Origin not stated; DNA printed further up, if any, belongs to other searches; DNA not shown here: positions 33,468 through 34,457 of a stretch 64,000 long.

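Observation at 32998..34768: PilZ-like / pseudo-receiver LuxR regulator / PilZ trio suggests a c-di-GMP-controlled transcription switch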

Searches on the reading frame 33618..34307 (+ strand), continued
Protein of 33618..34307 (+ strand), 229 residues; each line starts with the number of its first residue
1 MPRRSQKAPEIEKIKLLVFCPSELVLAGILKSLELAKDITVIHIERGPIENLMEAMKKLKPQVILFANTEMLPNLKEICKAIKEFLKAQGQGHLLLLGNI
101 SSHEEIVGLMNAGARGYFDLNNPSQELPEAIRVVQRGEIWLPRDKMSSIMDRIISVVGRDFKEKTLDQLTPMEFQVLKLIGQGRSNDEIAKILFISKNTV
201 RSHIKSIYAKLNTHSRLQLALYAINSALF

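Call 10: find_homologous_proteins(query=window:33618-34307:+, max_evalue=0.00001)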
Query window:33618-34307:+ (229 aa): 995 proteins with E <= 0.00001 among 1321 candidates; the best 120 are listed.
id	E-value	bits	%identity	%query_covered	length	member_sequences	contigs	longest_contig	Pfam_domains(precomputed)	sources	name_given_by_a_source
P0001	2.2e-142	490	100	100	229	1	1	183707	PF00196.26,PF08281.19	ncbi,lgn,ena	-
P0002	6.8e-131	452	93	100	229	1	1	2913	PF00196.26,PF08281.19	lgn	-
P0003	1.8e-125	434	89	100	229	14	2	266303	PF00196.26,PF08281.19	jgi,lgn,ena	-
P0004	1.1e-118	412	83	100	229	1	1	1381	PF00196.26,PF08281.19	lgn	-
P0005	4.0e-118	410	82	100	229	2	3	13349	PF00196.26,PF08281.19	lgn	-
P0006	9.0e-118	409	83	100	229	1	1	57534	PF00196.26,PF08281.19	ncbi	-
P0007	5.0e-117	407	81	100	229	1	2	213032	PF00196.26,PF08281.19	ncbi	ncbi:MAG: response regulator transcription factor [Candidatus Aminicenantales bacterium]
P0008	5.3e-117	407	83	100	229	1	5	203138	PF00196.26,PF08281.19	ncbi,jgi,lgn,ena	-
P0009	1.3e-116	405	83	100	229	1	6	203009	PF00196.26,PF08281.19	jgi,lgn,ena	jgi:NarL family two-component system response regulator LiaR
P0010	2.8e-115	401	81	100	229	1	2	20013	PF00196.26,PF08281.19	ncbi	-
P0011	9.5e-106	370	77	97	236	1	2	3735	PF00196.26,PF08281.19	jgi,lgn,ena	-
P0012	2.4e-105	369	76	97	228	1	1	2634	PF00196.26,PF08281.19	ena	-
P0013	3.6e-105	368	75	100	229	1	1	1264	PF00196.26,PF08281.19,PF02310.25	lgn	-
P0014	6.1e-105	367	75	100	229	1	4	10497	PF00196.26,PF08281.19,PF02310.25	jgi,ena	-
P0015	1.9e-104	366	74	100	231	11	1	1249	PF00196.26,PF08281.19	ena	-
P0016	2.8e-104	365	77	97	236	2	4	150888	PF00196.26,PF08281.19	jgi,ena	jgi:NarL family two-component system response regulator LiaR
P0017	3.5e-104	365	74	100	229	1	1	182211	PF00196.26,PF08281.19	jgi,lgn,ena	-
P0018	6.0e-104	364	74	100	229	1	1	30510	PF00196.26,PF08281.19,PF02310.25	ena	-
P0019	6.6e-104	364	76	97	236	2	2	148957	PF00196.26,PF08281.19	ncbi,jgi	-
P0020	9.4e-104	363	73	99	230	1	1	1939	PF00196.26,PF08281.19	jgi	-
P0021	1.1e-103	363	73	100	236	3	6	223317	PF00196.26,PF08281.19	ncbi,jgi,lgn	ncbi:MAG: response regulator transcription factor [Candidatus Saccharicenans sp.]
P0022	1.1e-103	363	73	99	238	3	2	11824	PF00196.26,PF08281.19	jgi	-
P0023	1.1e-103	363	76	97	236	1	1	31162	PF00196.26,PF08281.19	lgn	-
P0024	1.2e-103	363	76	97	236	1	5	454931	PF00196.26,PF08281.19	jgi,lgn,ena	-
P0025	1.2e-103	363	74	100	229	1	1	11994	PF00196.26,PF08281.19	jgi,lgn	jgi:NarL family two-component system response regulator LiaR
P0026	1.3e-103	363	73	99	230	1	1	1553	PF00196.26,PF08281.19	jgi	jgi:NarL family two-component system response regulator LiaR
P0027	1.3e-103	363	77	95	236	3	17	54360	PF00196.26,PF08281.19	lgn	-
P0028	1.3e-103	363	76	97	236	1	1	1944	PF00196.26,PF08281.19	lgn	-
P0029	1.4e-103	363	76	97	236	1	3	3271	PF00196.26,PF08281.19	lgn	-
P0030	1.6e-103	363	76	97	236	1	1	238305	PF00196.26,PF08281.19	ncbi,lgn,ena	-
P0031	2.2e-103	362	76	96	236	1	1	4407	PF00196.26,PF08281.19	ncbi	ncbi:MAG: response regulator transcription factor [Candidatus Saccharicenans sp.]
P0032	2.4e-103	362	72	99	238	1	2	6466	PF00196.26,PF08281.19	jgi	jgi:two-component system, NarL family, response regulator LiaR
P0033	2.4e-103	362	76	97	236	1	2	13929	PF00196.26,PF08281.19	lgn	-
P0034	2.6e-103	362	72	99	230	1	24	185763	PF00196.26,PF08281.19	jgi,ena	jgi:NarL family two-component system response regulator LiaR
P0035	2.6e-103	362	76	97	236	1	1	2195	PF00196.26,PF08281.19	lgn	-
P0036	2.8e-103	362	76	97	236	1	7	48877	PF00196.26,PF08281.19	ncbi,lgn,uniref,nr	ncbi:MAG: DNA-binding response regulator, LuxR family [Candidatus Saccharicenans subterraneus]|unire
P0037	3.0e-103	362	76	97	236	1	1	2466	PF00196.26,PF08281.19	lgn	-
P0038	3.3e-103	362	75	97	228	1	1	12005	PF00196.26,PF08281.19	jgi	-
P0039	3.3e-103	362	76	97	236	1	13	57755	PF00196.26,PF08281.19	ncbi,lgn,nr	ncbi:MAG: response regulator transcription factor [Candidatus Aminicenantes bacterium]|nr:response r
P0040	3.5e-103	362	76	97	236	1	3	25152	PF00196.26,PF08281.19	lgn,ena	-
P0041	3.6e-103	362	74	100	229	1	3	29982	PF00196.26,PF08281.19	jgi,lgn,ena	-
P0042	3.6e-103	362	76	97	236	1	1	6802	PF00196.26,PF08281.19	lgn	-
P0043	3.6e-103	362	76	97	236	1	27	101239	PF00196.26,PF08281.19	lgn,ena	-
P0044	3.8e-103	361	75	97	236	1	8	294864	PF00196.26,PF08281.19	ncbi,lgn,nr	ncbi:MAG: response regulator transcription factor [Candidatus Aminicenantes bacterium]|nr:response r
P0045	4.0e-103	361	75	97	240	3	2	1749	PF00196.26,PF08281.19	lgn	-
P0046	4.1e-103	361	73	100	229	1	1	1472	PF00196.26,PF08281.19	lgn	-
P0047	4.1e-103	361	76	97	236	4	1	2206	PF00196.26,PF08281.19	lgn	-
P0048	4.2e-103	361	73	100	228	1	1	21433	PF00196.26,PF08281.19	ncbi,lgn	ncbi:MAG: response regulator transcription factor [Candidatus Aminicenantales bacterium]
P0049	4.4e-103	361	75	96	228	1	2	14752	PF00196.26,PF08281.19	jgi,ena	-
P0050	4.9e-103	361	72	99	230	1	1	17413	PF00196.26,PF08281.19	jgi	jgi:NarL family two-component system response regulator LiaR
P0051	4.9e-103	361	72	99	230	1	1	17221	PF00196.26,PF08281.19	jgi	jgi:NarL family two-component system response regulator LiaR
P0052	5.1e-103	361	73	100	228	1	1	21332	PF00196.26,PF08281.19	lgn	-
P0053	5.4e-103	361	72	99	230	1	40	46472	PF00196.26,PF08281.19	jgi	jgi:NarL family two-component system response regulator LiaR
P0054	5.7e-103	361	73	100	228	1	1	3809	PF00196.26,PF08281.19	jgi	jgi:NarL family two-component system response regulator LiaR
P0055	5.7e-103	361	74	100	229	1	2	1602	PF00196.26,PF08281.19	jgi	jgi:NarL family two-component system response regulator LiaR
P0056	6.3e-103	361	73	100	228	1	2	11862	PF00196.26,PF08281.19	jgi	jgi:NarL family two-component system response regulator LiaR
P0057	6.5e-103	361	75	97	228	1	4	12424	PF00196.26,PF08281.19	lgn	-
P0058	6.6e-103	361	73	100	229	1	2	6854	PF00196.26,PF08281.19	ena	-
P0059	6.6e-103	361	72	100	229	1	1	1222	PF00196.26,PF08281.19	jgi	jgi:NarL family two-component system response regulator LiaR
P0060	6.6e-103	361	76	97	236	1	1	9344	PF00196.26,PF08281.19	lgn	-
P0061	7.0e-103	361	72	99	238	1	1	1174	PF00196.26,PF08281.19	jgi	jgi:NarL family two-component system response regulator LiaR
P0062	7.0e-103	361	72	99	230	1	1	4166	PF00196.26,PF08281.19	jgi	-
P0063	7.2e-103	361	72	99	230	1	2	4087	PF00196.26,PF08281.19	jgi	jgi:NarL family two-component system response regulator LiaR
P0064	7.6e-103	360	73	100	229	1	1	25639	PF00196.26,PF08281.19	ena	-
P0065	7.7e-103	360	71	100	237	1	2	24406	PF00196.26,PF04545.23,PF08281.19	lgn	-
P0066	8.7e-103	360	76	97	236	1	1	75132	PF00196.26,PF08281.19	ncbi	-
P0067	9.0e-103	360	75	96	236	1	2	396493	PF00196.26,PF08281.19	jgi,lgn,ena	jgi:NarL family two-component system response regulator LiaR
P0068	9.1e-103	360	76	97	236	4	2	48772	PF00196.26,PF08281.19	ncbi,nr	ncbi:MAG: response regulator transcription factor [Candidatus Saccharicenans sp.]|nr:response regula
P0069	9.4e-103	360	73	100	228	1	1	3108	PF00196.26,PF08281.19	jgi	-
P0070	9.4e-103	360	72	100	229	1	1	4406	PF00196.26,PF08281.19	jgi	jgi:two-component system, NarL family, response regulator LiaR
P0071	1.0e-102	360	73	100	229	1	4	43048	PF00196.26,PF08281.19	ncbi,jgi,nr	ncbi:MAG: response regulator transcription factor [Candidatus Aminicenantes bacterium]|jgi:NarL fami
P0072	1.1e-102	360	72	100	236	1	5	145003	PF00196.26,PF08281.19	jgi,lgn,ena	-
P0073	1.2e-102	360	72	100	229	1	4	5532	PF00196.26,PF08281.19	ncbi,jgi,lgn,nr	ncbi:MAG: response regulator transcription factor [Candidatus Aminicenantes bacterium]|nr:response r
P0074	1.2e-102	360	72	100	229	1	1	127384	PF00196.26,PF08281.19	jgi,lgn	jgi:NarL family two-component system response regulator LiaR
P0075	1.2e-102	360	73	100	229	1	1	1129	PF00196.26,PF08281.19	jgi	jgi:NarL family two-component system response regulator LiaR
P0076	1.3e-102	360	73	100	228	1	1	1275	PF00196.26,PF08281.19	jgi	-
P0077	1.3e-102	360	72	99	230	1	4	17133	PF00196.26,PF08281.19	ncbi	-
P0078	1.3e-102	360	75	97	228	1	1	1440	PF00196.26,PF08281.19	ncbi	-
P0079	1.3e-102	360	76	97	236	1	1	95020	PF00196.26,PF08281.19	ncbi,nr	ncbi:MAG: response regulator transcription factor [Candidatus Saccharicenans sp.]|nr:response regula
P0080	1.3e-102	360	72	100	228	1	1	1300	PF00196.26,PF08281.19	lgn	-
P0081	1.4e-102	360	73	100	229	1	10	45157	PF00196.26,PF08281.19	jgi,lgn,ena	jgi:NarL family two-component system response regulator LiaR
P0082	1.4e-102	360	74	98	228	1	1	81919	PF00196.26,PF08281.19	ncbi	-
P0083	1.4e-102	360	75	95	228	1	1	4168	PF00196.26,PF08281.19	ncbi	ncbi:MAG: response regulator transcription factor [Acidobacteriota bacterium]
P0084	1.4e-102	360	73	100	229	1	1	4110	PF00196.26,PF08281.19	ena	-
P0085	1.5e-102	360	75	96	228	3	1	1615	PF00196.26,PF08281.19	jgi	jgi:NarL family two-component system response regulator LiaR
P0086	1.5e-102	359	73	100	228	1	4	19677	PF00196.26,PF08281.19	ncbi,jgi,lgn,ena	jgi:NarL family two-component system response regulator LiaR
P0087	1.6e-102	359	72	100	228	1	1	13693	PF00196.26,PF08281.19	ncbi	-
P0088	1.6e-102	359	73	100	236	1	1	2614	PF00196.26,PF04545.23,PF08281.19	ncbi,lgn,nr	ncbi:MAG: response regulator transcription factor [Candidatus Aminicenantes bacterium]|nr:response r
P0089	1.6e-102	359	71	100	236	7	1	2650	PF00196.26,PF08281.19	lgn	-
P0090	1.7e-102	359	72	100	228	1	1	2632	PF00196.26,PF08281.19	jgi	jgi:NarL family two-component system response regulator LiaR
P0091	1.7e-102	359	73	100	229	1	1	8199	PF00196.26,PF08281.19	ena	-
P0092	1.8e-102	359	72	100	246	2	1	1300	PF00196.26,PF08281.19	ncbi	-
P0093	1.9e-102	359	72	99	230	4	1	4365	PF00196.26,PF08281.19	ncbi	-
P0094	1.9e-102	359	72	100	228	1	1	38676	PF00196.26,PF08281.19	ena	-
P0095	1.9e-102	359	73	100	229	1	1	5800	PF00196.26,PF08281.19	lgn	-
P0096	2.0e-102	359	72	99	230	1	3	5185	PF00196.26,PF08281.19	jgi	jgi:NarL family two-component system response regulator LiaR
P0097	2.1e-102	359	73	98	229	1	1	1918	PF00196.26,PF08281.19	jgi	-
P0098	2.1e-102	359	75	97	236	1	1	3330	PF00196.26,PF08281.19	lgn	-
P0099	2.1e-102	359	72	99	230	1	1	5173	PF00196.26,PF08281.19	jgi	jgi:NarL family two-component system response regulator LiaR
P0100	2.2e-102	359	72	100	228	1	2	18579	PF00196.26,PF08281.19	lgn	-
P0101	2.2e-102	359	73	99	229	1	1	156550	PF00196.26,PF08281.19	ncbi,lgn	ncbi:MAG: DNA-binding response regulator [Candidatus Aminicenantaceae bacterium]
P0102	2.3e-102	359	72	100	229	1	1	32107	PF00196.26,PF08281.19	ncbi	-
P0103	2.4e-102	359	73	98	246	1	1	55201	PF00196.26,PF08281.19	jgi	jgi:NarL family two-component system response regulator LiaR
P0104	2.5e-102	359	76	95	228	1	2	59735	PF00196.26,PF08281.19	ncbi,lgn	-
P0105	2.5e-102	359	73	97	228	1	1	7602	PF00196.26,PF08281.19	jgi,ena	jgi:NarL family two-component system response regulator LiaR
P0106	2.5e-102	359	73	100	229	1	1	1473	PF00196.26,PF08281.19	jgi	jgi:NarL family two-component system response regulator LiaR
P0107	2.6e-102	359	74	96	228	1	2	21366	PF00196.26,PF08281.19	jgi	-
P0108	2.6e-102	359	76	93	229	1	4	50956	PF00196.26,PF08281.19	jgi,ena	-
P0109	2.7e-102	359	71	100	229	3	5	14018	PF00196.26,PF08281.19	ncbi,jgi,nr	ncbi:MAG: response regulator transcription factor [Candidatus Aminicenantes bacterium]|nr:response r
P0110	2.7e-102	359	72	100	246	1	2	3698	PF00196.26,PF08281.19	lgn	-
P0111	2.8e-102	359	72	100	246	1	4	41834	PF00196.26,PF08281.19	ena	-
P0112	2.8e-102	359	74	97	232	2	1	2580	PF00196.26,PF08281.19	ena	-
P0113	2.8e-102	359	74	98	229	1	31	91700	PF00196.26,PF08281.19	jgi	jgi:NarL family two-component system response regulator LiaR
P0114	2.8e-102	359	72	99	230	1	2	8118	PF00196.26,PF08281.19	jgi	jgi:NarL family two-component system response regulator LiaR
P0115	2.8e-102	359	75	96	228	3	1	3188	PF00196.26,PF08281.19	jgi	jgi:NarL family two-component system response regulator LiaR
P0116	3.0e-102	359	72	100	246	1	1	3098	PF00196.26,PF08281.19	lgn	-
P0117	3.0e-102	359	72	100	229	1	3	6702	PF00196.26,PF08281.19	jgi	jgi:NarL family two-component system response regulator LiaR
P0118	3.0e-102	359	72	100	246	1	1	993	PF00196.26,PF08281.19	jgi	jgi:NarL family two-component system response regulator LiaR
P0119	3.2e-102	358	72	99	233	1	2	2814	PF00196.26,PF08281.19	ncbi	-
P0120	3.4e-102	358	72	100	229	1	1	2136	PF00196.26,PF08281.19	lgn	-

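Call 12: find_related_loci(query=window:33618-34307:+, collection=genome_contigs, flank=4000)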
Query window:33618-34307:+ (229 aa) in genome_contigs; peptide patterns used: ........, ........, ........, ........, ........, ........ (x = any residue, [..] = any of these).
519 stretches matched a pattern; 281 encode a relative of the query (tblastn E <= 1e-3); the best 80 are kept; 80 distinct loci.
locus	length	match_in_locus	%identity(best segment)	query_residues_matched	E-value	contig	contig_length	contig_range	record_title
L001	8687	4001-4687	90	1-229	1e-139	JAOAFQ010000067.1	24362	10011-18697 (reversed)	MAG: Candidatus Aminicenantes bacterium isolate SKW293 k141_1506152, whole genome shotgun sequence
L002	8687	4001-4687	83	1-229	2e-127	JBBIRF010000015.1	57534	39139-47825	MAG: Candidatus Aminicenantes bacterium isolate RSF170216_bin_343 NODE_727_length_57534_cov_5.546843, whole genome shotg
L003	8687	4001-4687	83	1-229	1e-126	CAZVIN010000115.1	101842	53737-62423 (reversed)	MAG TPA_asm: uncultured Eubacteriales bacterium isolate SRP231805_co4_39 genome assembly, contig: k141_214187, whole gen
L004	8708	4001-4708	73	1-229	3e-113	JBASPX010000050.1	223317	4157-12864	MAG: Candidatus Saccharicenans sp. isolate MFD13492_ilm_asm_bin24 k127_58722, whole genome shotgun sequence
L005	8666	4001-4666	76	8-229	1e-112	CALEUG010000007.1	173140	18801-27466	MAG: uncultured bacterium isolate R1_Bin_MAXBIN__085_1 genome assembly, contig: c_000002067120_partial_65165_238305, who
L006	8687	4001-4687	73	1-229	2e-112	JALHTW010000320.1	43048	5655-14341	MAG: Candidatus Aminicenantes bacterium isolate PFL34 seq_4417692, whole genome shotgun sequence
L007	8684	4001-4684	73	2-229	2e-112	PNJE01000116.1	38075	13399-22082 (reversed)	MAG: Candidatus Aminicenantes bacterium isolate ARK-02 NODE_87_length_38075_cov_8.19285, whole genome shotgun sequence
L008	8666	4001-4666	76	8-229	1e-112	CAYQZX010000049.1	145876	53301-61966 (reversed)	MAG TPA_asm: uncultured Eubacteriales bacterium isolate SRP231805_co4_123 genome assembly, contig: k141_84778, whole gen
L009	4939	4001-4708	73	1-229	4e-112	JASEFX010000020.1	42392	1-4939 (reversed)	MAG: Candidatus Saccharicenans sp. isolate Yes49-19 NODE_20_length_42392_cov_4.286440, whole genome shotgun sequence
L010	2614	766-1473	73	1-229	1e-116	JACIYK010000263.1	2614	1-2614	MAG: Candidatus Aminicenantes bacterium isolate MAG-76 Aminicenantales_C3_bin34_Scaffold_263, whole genome shotgun seque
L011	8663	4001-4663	76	9-229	2e-112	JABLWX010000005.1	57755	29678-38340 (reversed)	MAG: Candidatus Aminicenantes bacterium isolate Ch100 contig5, whole genome shotgun sequence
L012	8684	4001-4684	73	1-229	2e-112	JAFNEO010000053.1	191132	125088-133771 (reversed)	MAG: Candidatus Aminicenantes bacterium isolate bin_1 PROKKA_contig000053, whole genome shotgun sequence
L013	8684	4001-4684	73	3-229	4e-112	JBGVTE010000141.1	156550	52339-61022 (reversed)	MAG: Candidatus Aminicenantaceae bacterium isolate S_218_B4 k127_544568, whole genome shotgun sequence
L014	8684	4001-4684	73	1-229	2e-112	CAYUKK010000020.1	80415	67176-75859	MAG TPA_asm: uncultured Eubacteriales bacterium isolate SRP231805_co4_152 genome assembly, contig: k141_158090, whole ge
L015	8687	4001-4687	72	1-229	5e-112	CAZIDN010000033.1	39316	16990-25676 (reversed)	MAG TPA_asm: uncultured Eubacteriales bacterium isolate binchicken_co376_288 genome assembly, contig: NODE_778_length_39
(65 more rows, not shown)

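Call 26: predict_structure(alignment_id=A1)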
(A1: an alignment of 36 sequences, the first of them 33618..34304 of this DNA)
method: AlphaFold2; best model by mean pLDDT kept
length: 229 residues; sequences in the alignment: 36
mean_pLDDT: 78.2   pTM: 0.72
mean pLDDT of the five models: 78.2, 78.0, 76.9, 76.4, 68.5
residues with pLDDT >= 90: 36; 70-90: 148; 50-70: 30; < 50: 15
segments of 3 or more residues with pLDDT < 50: 1-10, 225-229
pLDDT, mean of each block of 10 residues (from residue 1): 42 87 89 89 89 89 87 81 84 88 80 87 83 87 81 74 62 77 75 75 80 61 49
secondary structure, 60 per line:
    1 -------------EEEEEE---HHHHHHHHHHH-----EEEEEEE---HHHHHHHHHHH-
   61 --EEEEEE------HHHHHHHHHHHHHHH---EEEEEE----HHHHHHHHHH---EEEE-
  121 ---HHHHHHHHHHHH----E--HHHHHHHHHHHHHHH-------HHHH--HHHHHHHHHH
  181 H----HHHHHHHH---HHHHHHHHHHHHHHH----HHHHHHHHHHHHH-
elements in order: E14-19 H23-33 E39-45 H49-59 E63-68 H75-89 E93-98 H103-112 E116-119 H124-135 H143-157 H165-168 H171-181 H186-193 H197-211 H216-228

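Call 31: fold_search(model_id=the predicted structure, library=pdb)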
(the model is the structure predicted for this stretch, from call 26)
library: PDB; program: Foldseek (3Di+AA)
matches with E <= 10: 1740; with E <= 0.001: 140
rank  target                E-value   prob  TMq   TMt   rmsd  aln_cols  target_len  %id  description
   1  5hev_B                3.3e-12  1.00  0.53  0.58  14.1       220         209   30  Crystal Structure of the beryllofluoride-activated LiaR from Enterococcus faecium (released 2016-11-16)
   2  5hev_A                4.9e-12  1.00  0.52  0.57  13.9       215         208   31  Crystal Structure of the beryllofluoride-activated LiaR from Enterococcus faecium (released 2016-11-16)
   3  5hev_C                1.1e-11  1.00  0.54  0.58  19.2       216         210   31  Crystal Structure of the beryllofluoride-activated LiaR from Enterococcus faecium (released 2016-11-16)
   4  4gvp_A                2.0e-10  1.00  0.55  0.60  13.4       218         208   26  Crystal Structure of the Response Regulator Protein VraR from Staphylococcus aureus (released 2013-05-08)
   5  6eo2                  3.4e-10  1.00  0.51  0.56  14.9       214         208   23  Conformational dynamism for DNA interaction in Salmonella typhimurium RcsB response regulator. S207C crossed (released 2017-11-15)
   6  5o8z_B                3.8e-10  1.00  0.51  0.55  14.8       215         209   22  Conformational dynamism for DNA interaction in Salmonella typhimurium RcsB response regulator. (released 2017-11-15)
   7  4yn8                  6.0e-10  1.00  0.43  0.49  17.5       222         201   23  Crystal Structure of Response Regulator ChrA in Heme-Sensing Two Component System (released 2015-08-19)
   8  5o8y_H                9.8e-10  1.00  0.50  0.55  14.7       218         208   22  Conformational dynamism for DNA interaction in Salmonella typhimurium RcsB response regulator. (released 2017-11-15)
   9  3klo_B                1.0e-09  1.00  0.44  0.47  15.3       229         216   18  Vibrio cholerae VpsT bound to c-di-GMP (released 2010-02-09)
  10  6zj2_B                1.2e-09  1.00  0.50  0.55  14.8       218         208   21  Structure of RcsB from Salmonella enterica serovar Typhimurium bound to promoter rprA in the presence of phosphomimeti (released 2021-02-17)
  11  3kln_A                2.2e-09  1.00  0.45  0.47  15.1       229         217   18  Vibrio cholerae VpsT (released 2010-02-09)
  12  3kln_B                2.9e-09  1.00  0.44  0.46  15.2       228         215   18  Vibrio cholerae VpsT (released 2010-02-09)
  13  6eo3_A                4.3e-09  1.00  0.49  0.55  14.2       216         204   22  Conformational dynamism for DNA interaction in Salmonella typhimurium RcsB response regulator. S207C P212121 (released 2017-11-15)
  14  1a04_A                5.7e-09  1.00  0.52  0.57  11.1       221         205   25  THE STRUCTURE OF THE NITRATE/NITRITE RESPONSE REGULATOR PROTEIN NARL IN THE MONOCLINIC C2 CRYSTAL FORM (released 1998-03-18)
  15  5o8y_A                6.7e-09  1.00  0.51  0.56  14.7       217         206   22  Conformational dynamism for DNA interaction in Salmonella typhimurium RcsB response regulator. (released 2017-11-15)
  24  3kln_C                2.0e-08  1.00  0.45  0.48  15.7       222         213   20  Vibrio cholerae VpsT (released 2010-02-09)
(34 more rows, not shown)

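Call 41: find_encoding_contigs(protein=window:33618-34307:+, flank=6000, max_places=2)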
Protein window:33618-34307:+ (229 aa): no gene with exactly this product is on record in the collection.

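Call 42: find_encoding_contigs(protein=P0001, flank=6000, max_places=2)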
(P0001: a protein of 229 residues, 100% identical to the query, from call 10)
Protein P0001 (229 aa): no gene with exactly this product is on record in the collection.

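Call 43: find_encoding_contigs(protein=P0003, flank=5000, max_places=2)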
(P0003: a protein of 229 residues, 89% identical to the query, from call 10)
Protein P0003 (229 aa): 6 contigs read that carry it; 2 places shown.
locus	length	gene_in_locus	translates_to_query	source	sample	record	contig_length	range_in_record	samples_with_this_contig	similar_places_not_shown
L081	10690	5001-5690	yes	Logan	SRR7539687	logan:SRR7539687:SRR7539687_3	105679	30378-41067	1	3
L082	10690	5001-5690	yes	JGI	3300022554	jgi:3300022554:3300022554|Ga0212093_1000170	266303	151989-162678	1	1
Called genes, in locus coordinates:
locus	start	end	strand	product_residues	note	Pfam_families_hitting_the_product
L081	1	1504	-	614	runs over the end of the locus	PF02574:S-methyl_trans, PF02219:MTHFR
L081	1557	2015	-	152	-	PF02643:DUF192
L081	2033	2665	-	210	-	PF01135:PCMT, PF00398:RrnaAD, PF13847:Methyltransf_31 (weak)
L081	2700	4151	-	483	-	PF00587:tRNA-synt_2b, PF03129:HGTP_anticodon, PF09180:ProRS-C_1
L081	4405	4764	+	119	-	-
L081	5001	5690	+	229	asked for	PF08281:Sigma70_r4_2 (weak), PF00196:GerE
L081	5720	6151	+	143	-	PF07238:PilZ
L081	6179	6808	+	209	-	PF01121:CoaE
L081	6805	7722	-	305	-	-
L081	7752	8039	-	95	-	PF00216:Bac_DNA_binding, PF18291:HU-HIG (weak)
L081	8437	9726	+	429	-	PF25145:NfeD1b_N, PF24961:NfeD_membrane, PF01957:NfeD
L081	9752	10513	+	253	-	PF01145:Band_7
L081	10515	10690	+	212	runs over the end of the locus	PF05036:SPOR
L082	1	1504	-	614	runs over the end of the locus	PF02574:S-methyl_trans, PF02219:MTHFR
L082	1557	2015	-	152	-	PF02643:DUF192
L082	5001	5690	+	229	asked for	PF08281:Sigma70_r4_2 (weak), PF00196:GerE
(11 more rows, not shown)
